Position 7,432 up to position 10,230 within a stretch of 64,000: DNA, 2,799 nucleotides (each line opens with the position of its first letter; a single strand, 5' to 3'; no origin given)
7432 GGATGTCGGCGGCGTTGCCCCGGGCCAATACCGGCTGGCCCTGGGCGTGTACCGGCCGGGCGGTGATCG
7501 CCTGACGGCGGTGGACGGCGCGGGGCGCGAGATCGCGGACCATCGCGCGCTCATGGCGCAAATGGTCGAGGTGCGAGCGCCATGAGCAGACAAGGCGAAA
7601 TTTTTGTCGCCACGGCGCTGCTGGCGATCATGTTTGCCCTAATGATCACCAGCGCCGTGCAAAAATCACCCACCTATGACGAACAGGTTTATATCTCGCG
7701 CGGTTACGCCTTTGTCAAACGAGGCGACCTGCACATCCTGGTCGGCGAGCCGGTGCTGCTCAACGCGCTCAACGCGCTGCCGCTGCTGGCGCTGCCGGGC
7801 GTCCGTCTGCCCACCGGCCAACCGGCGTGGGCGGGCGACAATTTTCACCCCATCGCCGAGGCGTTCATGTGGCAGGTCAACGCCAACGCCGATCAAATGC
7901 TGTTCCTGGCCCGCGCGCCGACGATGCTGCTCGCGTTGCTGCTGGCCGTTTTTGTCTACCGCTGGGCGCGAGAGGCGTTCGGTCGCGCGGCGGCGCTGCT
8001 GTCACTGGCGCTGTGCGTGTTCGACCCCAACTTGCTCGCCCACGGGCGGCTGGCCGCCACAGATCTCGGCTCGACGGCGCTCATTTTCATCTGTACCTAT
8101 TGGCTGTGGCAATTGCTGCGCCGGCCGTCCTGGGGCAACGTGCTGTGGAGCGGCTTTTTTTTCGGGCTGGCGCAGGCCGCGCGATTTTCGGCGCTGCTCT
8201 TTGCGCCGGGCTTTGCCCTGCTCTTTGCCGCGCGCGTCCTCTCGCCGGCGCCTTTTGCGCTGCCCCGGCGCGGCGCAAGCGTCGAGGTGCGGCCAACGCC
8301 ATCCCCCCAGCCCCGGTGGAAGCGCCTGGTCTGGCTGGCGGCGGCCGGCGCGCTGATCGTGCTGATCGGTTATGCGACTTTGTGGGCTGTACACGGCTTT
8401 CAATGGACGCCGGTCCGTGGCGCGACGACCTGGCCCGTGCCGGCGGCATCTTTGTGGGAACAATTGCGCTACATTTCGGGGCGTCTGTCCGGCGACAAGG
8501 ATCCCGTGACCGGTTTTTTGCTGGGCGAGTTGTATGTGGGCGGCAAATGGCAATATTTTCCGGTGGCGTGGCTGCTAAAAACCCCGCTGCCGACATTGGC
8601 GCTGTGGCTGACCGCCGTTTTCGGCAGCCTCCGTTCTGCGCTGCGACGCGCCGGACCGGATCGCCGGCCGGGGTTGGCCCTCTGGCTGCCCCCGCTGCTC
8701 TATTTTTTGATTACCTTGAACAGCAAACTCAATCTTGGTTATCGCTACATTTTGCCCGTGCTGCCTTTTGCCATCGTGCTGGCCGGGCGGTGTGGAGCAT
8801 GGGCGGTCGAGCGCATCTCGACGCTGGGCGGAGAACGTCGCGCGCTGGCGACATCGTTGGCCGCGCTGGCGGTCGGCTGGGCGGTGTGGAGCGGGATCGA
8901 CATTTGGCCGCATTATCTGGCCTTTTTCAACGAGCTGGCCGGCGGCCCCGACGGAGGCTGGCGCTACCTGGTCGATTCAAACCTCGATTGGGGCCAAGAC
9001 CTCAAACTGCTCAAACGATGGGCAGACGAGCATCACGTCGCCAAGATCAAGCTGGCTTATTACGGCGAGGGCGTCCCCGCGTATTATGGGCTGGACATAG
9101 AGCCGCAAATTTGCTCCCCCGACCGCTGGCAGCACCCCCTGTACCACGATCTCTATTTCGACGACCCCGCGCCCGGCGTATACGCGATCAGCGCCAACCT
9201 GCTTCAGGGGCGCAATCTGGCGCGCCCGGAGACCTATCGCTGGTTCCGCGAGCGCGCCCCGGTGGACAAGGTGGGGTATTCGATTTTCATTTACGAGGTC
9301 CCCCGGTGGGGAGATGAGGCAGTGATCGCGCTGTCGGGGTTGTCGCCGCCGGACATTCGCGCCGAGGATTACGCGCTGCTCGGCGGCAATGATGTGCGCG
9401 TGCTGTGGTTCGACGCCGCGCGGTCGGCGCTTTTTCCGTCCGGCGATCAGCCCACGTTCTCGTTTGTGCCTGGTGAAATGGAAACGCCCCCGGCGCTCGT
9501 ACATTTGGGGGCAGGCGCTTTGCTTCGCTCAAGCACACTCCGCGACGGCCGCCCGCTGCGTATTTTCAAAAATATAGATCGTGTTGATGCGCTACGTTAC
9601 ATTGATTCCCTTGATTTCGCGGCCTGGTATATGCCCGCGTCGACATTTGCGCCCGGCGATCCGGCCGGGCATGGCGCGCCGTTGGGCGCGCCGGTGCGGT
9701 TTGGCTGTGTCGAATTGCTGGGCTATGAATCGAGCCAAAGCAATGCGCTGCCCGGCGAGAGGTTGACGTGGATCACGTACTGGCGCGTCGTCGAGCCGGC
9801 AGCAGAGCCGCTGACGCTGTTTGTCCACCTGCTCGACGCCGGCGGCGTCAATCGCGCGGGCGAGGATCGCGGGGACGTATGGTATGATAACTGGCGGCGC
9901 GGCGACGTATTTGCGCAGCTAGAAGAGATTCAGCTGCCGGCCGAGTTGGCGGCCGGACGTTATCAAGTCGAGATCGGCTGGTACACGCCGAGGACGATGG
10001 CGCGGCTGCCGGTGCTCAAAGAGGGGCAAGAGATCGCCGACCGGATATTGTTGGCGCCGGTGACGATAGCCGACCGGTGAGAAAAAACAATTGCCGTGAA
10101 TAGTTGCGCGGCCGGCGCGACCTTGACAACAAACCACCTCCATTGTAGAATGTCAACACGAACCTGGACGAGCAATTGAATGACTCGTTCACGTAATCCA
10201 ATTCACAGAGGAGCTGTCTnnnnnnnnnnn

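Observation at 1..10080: Tandem, translationally coupled array of GT39/GT-C membrane glycosyltransferase paralogs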

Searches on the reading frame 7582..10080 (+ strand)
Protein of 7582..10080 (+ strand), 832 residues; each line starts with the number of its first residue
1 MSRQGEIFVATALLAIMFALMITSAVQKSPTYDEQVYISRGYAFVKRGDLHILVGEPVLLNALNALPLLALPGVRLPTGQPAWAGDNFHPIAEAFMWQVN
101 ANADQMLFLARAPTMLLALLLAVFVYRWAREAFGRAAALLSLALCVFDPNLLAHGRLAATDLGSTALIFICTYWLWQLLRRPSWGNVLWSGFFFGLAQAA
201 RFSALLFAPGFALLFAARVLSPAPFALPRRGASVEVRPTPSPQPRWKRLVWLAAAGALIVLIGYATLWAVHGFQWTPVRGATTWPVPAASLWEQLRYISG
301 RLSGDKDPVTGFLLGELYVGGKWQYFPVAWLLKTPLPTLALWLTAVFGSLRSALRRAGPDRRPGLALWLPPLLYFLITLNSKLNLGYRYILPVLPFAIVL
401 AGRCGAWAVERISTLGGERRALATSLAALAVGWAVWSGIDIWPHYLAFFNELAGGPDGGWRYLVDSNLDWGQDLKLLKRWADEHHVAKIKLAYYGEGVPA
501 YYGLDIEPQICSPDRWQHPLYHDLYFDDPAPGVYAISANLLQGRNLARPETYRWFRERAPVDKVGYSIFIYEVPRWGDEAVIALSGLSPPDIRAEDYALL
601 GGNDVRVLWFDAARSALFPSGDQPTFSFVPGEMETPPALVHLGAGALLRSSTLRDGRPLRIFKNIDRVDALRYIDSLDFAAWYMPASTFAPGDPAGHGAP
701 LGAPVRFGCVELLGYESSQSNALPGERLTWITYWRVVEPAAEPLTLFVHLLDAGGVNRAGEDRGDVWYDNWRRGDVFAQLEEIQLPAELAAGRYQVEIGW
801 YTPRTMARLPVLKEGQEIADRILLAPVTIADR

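Call 5: search_protein_families(library=pfam, proteins=[window:7582-10080:+], max_evalue=0.1)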
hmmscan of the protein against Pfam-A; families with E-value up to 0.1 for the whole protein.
window:7582-10080:+ (832 aa): 2 families
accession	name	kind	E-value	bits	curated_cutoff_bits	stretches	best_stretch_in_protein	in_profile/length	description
PF13231.12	PMT_2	-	3.4e-10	40.8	26.1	1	103-216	17-132/160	Dolichyl-phosphate-mannose-protein mannosyltransferase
PF02366.24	PMT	-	0.01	15.8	22.7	1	106-216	81-197/245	Dolichyl-phosphate-mannose-protein mannosyltransferase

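Call 7: search_protein_families(library=ncbifam, proteins=[window:7582-10080:+], max_evalue=0.1)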
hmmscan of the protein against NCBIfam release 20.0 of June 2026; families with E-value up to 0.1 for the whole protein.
window:7582-10080:+ (832 aa): 0 families

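Call 10: find_encoding_contigs(protein=window:7582-10080:+, flank=10000, max_places=6)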
Protein window:7582-10080:+ (832 aa): no gene with exactly this product is on record in the collection.

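Call 11: search_solved_structures(query=window:7582-10080:+, max_evalue=1)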
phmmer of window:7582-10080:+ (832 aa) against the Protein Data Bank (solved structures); distinct sequences matched with E-value up to 1: 3.
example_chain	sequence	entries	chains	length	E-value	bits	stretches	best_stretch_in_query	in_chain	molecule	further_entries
9oyh_L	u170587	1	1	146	0.58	11.1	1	676-708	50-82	DNA polymerase III subunit chi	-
1em8_A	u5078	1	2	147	0.58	11.1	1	676-708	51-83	DNA POLYMERASE III CHI SUBUNIT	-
3sxu_A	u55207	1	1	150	0.61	11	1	676-708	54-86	DNA polymerase III subunit chi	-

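Call 12: find_homologous_proteins(query=window:7582-10080:+, max_evalue=0.00001)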
Query window:7582-10080:+ (832 aa): 1295 proteins with E <= 0.00001 among 8000 candidates; the best 120 are listed.
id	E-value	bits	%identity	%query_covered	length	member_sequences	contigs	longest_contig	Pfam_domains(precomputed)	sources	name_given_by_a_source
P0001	0.0e+0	1915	100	100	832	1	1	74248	PF13231.13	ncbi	-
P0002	0.0e+0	1187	65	100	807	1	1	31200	PF13231.13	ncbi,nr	ncbi:MAG: glycosyltransferase family 39 protein [Anaerolineae bacterium]|nr:glycosyltransferase fami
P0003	0.0e+0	1093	60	100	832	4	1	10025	PF02366.25,PF13231.13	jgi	jgi:hypothetical protein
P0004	0.0e+0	1043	58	100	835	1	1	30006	PF13231.13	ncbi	-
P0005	0.0e+0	1043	59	99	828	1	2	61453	PF13231.13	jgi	jgi:hypothetical protein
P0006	0.0e+0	1040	58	100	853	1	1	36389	PF13231.13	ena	-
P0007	0.0e+0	1024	59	100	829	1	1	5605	PF13231.13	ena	-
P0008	0.0e+0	1015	57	100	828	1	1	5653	PF13231.13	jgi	-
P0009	1.4e-298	1011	56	100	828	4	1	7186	PF13231.13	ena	-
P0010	1.6e-298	1011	57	100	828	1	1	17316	PF02366.25,PF13231.13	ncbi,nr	ncbi:MAG: glycosyltransferase family 39 protein [Anaerolineae bacterium]|nr:glycosyltransferase fami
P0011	6.0e-295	999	56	100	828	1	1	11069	PF02366.25,PF13231.13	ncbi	-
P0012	9.1e-293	992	56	100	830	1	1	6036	PF02366.25,PF13231.13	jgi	jgi:hypothetical protein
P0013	2.0e-290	984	55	100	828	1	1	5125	PF13231.13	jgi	-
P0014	4.5e-290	983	56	99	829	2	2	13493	PF02366.25,PF13231.13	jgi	jgi:hypothetical protein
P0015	6.4e-290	982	55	100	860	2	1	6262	PF02366.25,PF13231.13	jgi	-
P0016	2.3e-289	980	57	100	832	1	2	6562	PF02366.25,PF13231.13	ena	-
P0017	4.5e-289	979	56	100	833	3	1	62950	PF13231.13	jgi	jgi:hypothetical protein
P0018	4.8e-289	979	55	100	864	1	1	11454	PF02366.25,PF13231.13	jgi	jgi:hypothetical protein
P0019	8.3e-288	975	56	100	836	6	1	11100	PF13231.13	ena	-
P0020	1.0e-287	975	55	99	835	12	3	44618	PF13231.13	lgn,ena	-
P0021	3.3e-287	973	56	100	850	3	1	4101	PF02366.25,PF13231.13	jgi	jgi:hypothetical protein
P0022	8.9e-287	972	55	100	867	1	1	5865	PF13231.13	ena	-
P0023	4.0e-286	970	53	100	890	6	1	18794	PF02366.25,PF13231.13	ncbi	ncbi:MAG: ArnT family glycosyltransferase [Anaerolineae bacterium]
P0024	2.2e-284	964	55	99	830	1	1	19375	PF13231.13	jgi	jgi:hypothetical protein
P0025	3.1e-282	957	54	100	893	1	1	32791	PF13231.13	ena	-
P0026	6.9e-282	956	54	99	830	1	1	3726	PF13231.13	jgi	jgi:hypothetical protein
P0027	1.9e-281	954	54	100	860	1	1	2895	PF13231.13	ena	-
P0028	3.1e-281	953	55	100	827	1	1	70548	PF13231.13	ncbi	-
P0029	1.5e-280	951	55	100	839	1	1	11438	PF13231.13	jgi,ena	-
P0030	5.2e-280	949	55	100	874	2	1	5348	PF13231.13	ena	-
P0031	1.5e-278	944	54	100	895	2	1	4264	PF13231.13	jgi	jgi:hypothetical protein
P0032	1.0e-277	942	53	99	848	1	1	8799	PF13231.13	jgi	jgi:hypothetical protein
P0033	2.0e-277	941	54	99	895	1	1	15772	PF13231.13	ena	-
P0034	6.5e-276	936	56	98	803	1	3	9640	PF13231.13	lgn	-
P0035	8.3e-275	932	55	99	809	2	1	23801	PF13231.13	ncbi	-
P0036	1.1e-274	932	56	98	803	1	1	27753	PF13231.13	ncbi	-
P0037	3.2e-262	890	54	100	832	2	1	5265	PF02366.25,PF13231.13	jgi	-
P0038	4.3e-259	880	52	100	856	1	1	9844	PF13231.13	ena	-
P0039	3.7e-257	874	52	98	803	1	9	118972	PF02366.25,PF13231.13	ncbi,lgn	-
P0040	2.6e-244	831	53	97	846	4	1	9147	PF02366.25,PF13231.13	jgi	-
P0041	4.4e-237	807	51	88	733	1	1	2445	PF13231.13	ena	-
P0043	1.2e-199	683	45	99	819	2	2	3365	PF02366.25,PF13231.13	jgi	-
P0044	1.3e-199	683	47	97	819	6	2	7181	PF02366.25,PF13231.13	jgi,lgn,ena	-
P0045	2.4e-198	679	46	97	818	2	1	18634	PF02366.25,PF13231.13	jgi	-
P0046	1.1e-196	674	45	97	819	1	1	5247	PF02366.25,PF13231.13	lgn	-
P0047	8.4e-196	671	45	97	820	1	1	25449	PF02366.25,PF13231.13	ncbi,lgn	-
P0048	7.6e-195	668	45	97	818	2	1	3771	PF02366.25,PF13231.13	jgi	-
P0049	3.7e-194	665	45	97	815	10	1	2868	PF02366.25,PF13231.13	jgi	jgi:hypothetical protein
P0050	6.6e-194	664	47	98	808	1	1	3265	PF02366.25,PF13231.13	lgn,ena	-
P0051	8.9e-194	664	45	99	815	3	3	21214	PF02366.25,PF13231.13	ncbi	-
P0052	1.5e-193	663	45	98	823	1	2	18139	PF02366.25,PF13231.13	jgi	jgi:hypothetical protein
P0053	1.6e-193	663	46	100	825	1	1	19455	PF02366.25,PF13231.13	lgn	-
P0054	6.1e-187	641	43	100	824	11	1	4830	PF02366.25,PF13231.13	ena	-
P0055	2.1e-183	630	45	99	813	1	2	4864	PF02366.25,PF13231.13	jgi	jgi:hypothetical protein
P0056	5.0e-179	615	45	98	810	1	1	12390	PF02366.25,PF13231.13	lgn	-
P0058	6.3e-164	565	41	97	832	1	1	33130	PF13231.13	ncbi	-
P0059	2.5e-162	560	40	97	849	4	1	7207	PF02366.25,PF13231.13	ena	-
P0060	2.9e-162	560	40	99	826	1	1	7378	PF13231.13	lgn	-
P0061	5.6e-158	546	40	99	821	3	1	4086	PF02366.25,PF13231.13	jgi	jgi:hypothetical protein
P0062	4.1e-157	543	40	99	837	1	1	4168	PF02366.25,PF13231.13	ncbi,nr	ncbi:MAG: glycosyltransferase family 39 protein, partial [Chloroflexota bacterium]|nr:glycosyltransf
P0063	3.5e-153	530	38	99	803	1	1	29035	PF02366.25,PF13231.13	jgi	-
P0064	1.9e-151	524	39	99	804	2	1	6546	PF02366.25,PF13231.13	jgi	-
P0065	1.1e-150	521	39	99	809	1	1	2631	PF02366.25,PF13231.13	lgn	-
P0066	1.5e-150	521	40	99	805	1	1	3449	PF02366.25,PF13231.13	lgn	-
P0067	1.6e-147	511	39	99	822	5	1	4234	PF02366.25,PF13231.13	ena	-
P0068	2.7e-146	507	39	97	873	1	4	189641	PF02366.25,PF13231.13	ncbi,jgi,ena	-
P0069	1.6e-143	498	38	98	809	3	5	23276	PF02366.25,PF13231.13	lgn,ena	-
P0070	3.5e-143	497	40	97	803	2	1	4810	PF02366.25,PF13231.13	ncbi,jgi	ncbi:MAG: glycosyltransferase family 39 protein [Anaerolineae bacterium]|jgi:4-amino-4-deoxy-L-arabi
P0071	2.2e-142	494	39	98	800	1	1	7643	PF02366.25,PF13231.13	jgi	jgi:hypothetical protein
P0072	2.4e-142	494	39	99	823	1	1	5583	PF02366.25,PF13231.13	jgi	jgi:4-amino-4-deoxy-L-arabinose transferase-like glycosyltransferase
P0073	5.4e-141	489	38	97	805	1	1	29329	PF02366.25,PF13231.13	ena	-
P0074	1.1e-140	488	38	98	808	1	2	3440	PF02366.25,PF13231.13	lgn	-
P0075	1.6e-140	488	47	24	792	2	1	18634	PF02366.25,PF13231.13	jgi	-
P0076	1.1e-139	485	38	97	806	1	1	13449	PF02366.25,PF13231.13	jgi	jgi:4-amino-4-deoxy-L-arabinose transferase-like glycosyltransferase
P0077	1.5e-139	485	39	97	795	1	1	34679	PF02366.25,PF13231.13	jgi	jgi:hypothetical protein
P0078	7.9e-139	482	40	96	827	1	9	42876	PF02366.25,PF13231.13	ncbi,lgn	-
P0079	1.0e-138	482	38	96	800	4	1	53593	PF02366.25,PF13231.13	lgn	-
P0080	2.8e-137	477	38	100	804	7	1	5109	PF02366.25,PF13231.13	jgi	-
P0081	4.7e-137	476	38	97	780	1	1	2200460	PF02366.25,PF13231.13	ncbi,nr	ncbi:MAG: phospholipid carrier-dependent glycosyltransferase [Anaerolineaceae bacterium]|nr:phosphol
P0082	1.4e-136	475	38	100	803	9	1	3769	PF02366.25,PF13231.13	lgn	-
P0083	1.6e-136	475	41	74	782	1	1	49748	PF02366.25,PF13231.13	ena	-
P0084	3.4e-136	474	44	73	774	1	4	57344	PF02366.25,PF13231.13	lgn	-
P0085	3.7e-136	473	42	73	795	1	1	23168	PF02366.25,PF13231.13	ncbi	-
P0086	4.0e-136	473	38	99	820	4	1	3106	PF02366.25,PF13231.13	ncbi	-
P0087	6.0e-136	473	38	98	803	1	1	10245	PF02366.25,PF13231.13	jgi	jgi:hypothetical protein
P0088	2.8e-135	470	38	97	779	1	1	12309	PF02366.25,PF13231.13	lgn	-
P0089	3.0e-135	470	36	97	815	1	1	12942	PF02366.25,PF13231.13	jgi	jgi:Dolichyl-phosphate-mannose-protein mannosyltransferase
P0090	3.0e-135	470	38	96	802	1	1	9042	PF02366.25,PF13231.13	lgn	-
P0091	8.2e-135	469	37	97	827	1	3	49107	PF02366.25,PF13231.13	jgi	jgi:4-amino-4-deoxy-L-arabinose transferase-like glycosyltransferase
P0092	1.6e-134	468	39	96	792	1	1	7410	PF02366.25,PF13231.13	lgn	-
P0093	2.3e-134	467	39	95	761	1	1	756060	PF02366.25,PF13231.13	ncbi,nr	ncbi:MAG: phospholipid carrier-dependent glycosyltransferase [Anaerolineaceae bacterium]|nr:phosphol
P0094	2.9e-134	467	36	97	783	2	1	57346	PF02366.25,PF13231.13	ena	-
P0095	2.0e-133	464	38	98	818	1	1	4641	PF02366.25,PF13231.13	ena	-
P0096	3.5e-133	464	40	95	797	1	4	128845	PF02366.25,PF13231.13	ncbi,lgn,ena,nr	ncbi:MAG: hypothetical protein CL608_04925 [Anaerolineaceae bacterium]|nr:hypothetical protein [Anae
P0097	5.7e-133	463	38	97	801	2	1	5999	PF02366.25,PF13231.13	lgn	-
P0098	6.0e-133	463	38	96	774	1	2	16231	PF02366.25,PF13231.13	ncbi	-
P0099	1.5e-132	461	39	97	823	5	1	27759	PF02366.25,PF13231.13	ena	-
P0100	1.8e-132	461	37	99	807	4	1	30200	PF02366.25,PF13231.13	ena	-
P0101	4.6e-132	460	38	97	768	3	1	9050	PF13231.13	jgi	jgi:hypothetical protein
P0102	4.9e-132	460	40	95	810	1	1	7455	PF02366.25,PF13231.13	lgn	-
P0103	1.5e-131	458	37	97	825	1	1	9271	PF02366.25,PF13231.13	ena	-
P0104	1.6e-131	458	38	97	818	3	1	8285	PF02366.25,PF13231.13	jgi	-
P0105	1.8e-131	458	38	98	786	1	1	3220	PF02366.25,PF13231.13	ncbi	-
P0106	3.6e-131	457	36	96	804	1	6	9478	PF02366.25,PF13231.13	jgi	jgi:hypothetical protein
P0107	4.2e-131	457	38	99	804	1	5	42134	PF02366.25,PF13231.13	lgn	-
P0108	4.6e-131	457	39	97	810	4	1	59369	PF02366.25,PF13231.13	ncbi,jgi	jgi:hypothetical protein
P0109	7.7e-131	456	38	98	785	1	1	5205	PF02366.25,PF13231.13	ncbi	-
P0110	1.0e-130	455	37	99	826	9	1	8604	PF02366.25,PF13231.13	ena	-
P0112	2.0e-130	454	39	97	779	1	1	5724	PF02366.25,PF13231.13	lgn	-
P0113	2.0e-130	454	38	98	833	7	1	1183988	PF02366.25,PF13231.13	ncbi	-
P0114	2.2e-130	454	37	100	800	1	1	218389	PF02366.25,PF13231.13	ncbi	-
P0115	2.6e-130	454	37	97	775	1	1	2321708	PF02366.25,PF13231.13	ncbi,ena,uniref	ncbi:phospholipid carrier-dependent glycosyltransferase [Candidatus Leptofilum sp.]|uniref:phospholi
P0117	3.0e-130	454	38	98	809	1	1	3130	PF02366.25,PF13231.13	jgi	jgi:4-amino-4-deoxy-L-arabinose transferase-like glycosyltransferase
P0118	3.9e-130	453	38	99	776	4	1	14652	PF02366.25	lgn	-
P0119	4.2e-130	453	37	69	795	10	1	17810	PF02366.25,PF13231.13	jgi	-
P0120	5.4e-130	453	38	96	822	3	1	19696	PF02366.25,PF13231.13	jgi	-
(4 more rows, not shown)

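Call 13: find_encoding_contigs(protein=P0001, flank=10000, max_places=3)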
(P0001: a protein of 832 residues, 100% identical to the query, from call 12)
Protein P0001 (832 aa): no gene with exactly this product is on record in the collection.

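Call 14: find_encoding_contigs(protein=P0002, flank=10000, max_places=3)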
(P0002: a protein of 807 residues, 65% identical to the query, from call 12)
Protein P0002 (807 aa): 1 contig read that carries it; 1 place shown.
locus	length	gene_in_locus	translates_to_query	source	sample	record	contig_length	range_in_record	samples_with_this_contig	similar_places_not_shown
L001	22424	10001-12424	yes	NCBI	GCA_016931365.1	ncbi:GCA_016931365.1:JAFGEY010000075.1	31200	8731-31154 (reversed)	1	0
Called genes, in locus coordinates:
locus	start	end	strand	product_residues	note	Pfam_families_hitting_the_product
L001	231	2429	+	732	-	-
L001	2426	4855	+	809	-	PF02366:PMT, PF13231:PMT_2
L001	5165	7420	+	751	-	PF13231:PMT_2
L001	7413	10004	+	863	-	PF13231:PMT_2 (weak)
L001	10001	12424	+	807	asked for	PF13231:PMT_2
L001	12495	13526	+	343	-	PF23988:DUF7309, PF22007:DUF6930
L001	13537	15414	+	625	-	PF01541:GIY-YIG, PF27096:UvrC_M, PF02151:UVR, PF22920:UvrC_RNaseH, PF08459:UvrC_RNaseH_dom, PF00633:HHH (faint), PF12826:HHH_2 (weak), PF14520:HHH_5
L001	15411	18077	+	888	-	PF08486:SpoIID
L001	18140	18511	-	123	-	-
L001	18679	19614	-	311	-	PF00294:PfkB, PF08543:Phos_pyr_kin (weak), PF25270:Khk (weak)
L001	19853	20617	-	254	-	PF00977:His_biosynth, PF01207:Dus (faint), PF03060:NMO (faint)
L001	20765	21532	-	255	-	PF00977:His_biosynth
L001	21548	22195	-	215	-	PF00117:GATase, PF07685:GATase_3, PF01174:SNO (weak)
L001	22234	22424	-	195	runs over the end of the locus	PF00475:IGPD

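Call 16: find_related_loci(query=window:7582-10080:+, collection=genome_contigs, flank=10000)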
Query window:7582-10080:+ (832 aa) in genome_contigs; peptide patterns used: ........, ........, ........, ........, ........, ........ (x = any residue, [..] = any of these).
12 stretches matched a pattern, but none encodes a relative of the query by tblastn (E <= 1e-3).
